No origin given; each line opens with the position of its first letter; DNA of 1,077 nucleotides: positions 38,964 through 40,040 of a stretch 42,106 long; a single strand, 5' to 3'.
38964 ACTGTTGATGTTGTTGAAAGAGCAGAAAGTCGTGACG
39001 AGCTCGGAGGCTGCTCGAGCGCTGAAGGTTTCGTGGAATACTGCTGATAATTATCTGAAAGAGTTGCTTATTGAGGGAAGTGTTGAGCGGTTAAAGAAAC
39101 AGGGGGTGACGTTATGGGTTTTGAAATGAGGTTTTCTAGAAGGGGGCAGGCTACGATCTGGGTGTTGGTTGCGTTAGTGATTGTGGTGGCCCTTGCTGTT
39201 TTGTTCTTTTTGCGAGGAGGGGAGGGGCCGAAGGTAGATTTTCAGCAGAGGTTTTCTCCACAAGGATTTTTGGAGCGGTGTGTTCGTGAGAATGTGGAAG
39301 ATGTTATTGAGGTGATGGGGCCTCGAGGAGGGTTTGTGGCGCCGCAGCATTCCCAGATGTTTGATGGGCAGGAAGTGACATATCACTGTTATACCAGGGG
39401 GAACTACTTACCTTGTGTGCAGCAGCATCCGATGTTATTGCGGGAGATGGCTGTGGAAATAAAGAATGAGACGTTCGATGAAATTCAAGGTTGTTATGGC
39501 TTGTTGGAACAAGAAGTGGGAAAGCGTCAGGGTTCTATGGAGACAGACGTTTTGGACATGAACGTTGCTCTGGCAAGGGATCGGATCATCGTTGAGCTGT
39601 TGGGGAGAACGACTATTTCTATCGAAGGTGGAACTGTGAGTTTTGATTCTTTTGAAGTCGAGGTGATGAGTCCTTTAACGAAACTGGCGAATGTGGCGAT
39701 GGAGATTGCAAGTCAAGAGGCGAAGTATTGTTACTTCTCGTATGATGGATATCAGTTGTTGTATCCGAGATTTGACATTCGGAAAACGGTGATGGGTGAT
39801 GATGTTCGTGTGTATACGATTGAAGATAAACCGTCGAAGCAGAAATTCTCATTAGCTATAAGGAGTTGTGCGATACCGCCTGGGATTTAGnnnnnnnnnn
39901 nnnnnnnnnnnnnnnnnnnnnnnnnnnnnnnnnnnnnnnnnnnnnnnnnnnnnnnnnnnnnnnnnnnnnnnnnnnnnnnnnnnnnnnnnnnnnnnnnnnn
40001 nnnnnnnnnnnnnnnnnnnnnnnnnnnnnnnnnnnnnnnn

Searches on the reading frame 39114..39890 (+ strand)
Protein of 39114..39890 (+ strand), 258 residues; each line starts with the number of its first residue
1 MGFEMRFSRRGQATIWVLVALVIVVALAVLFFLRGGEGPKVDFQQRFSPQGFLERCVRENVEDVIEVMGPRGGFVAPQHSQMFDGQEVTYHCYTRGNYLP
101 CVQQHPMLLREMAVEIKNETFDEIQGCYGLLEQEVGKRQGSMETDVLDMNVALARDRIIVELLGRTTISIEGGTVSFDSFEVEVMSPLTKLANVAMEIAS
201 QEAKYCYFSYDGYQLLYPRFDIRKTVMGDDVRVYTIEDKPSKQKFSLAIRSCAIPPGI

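Call 22: find_encoding_contigs(protein=window:39114-39890:+, flank=10000, max_places=10)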
Protein window:39114-39890:+ (258 aa): 2 contigs read that carry it; 2 places shown.
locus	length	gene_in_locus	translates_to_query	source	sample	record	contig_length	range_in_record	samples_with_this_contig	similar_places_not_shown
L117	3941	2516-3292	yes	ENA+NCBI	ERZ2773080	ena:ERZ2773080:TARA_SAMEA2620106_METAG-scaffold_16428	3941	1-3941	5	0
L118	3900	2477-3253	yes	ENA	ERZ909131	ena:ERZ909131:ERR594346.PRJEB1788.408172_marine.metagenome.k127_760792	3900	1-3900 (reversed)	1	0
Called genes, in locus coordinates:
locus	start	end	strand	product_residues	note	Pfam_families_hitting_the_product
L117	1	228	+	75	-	?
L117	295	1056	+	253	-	-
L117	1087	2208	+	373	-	-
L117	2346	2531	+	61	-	-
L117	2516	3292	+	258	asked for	-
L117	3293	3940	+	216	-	?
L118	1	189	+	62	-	?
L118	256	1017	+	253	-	-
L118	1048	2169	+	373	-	-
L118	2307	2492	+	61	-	-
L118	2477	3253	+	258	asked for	-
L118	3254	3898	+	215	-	?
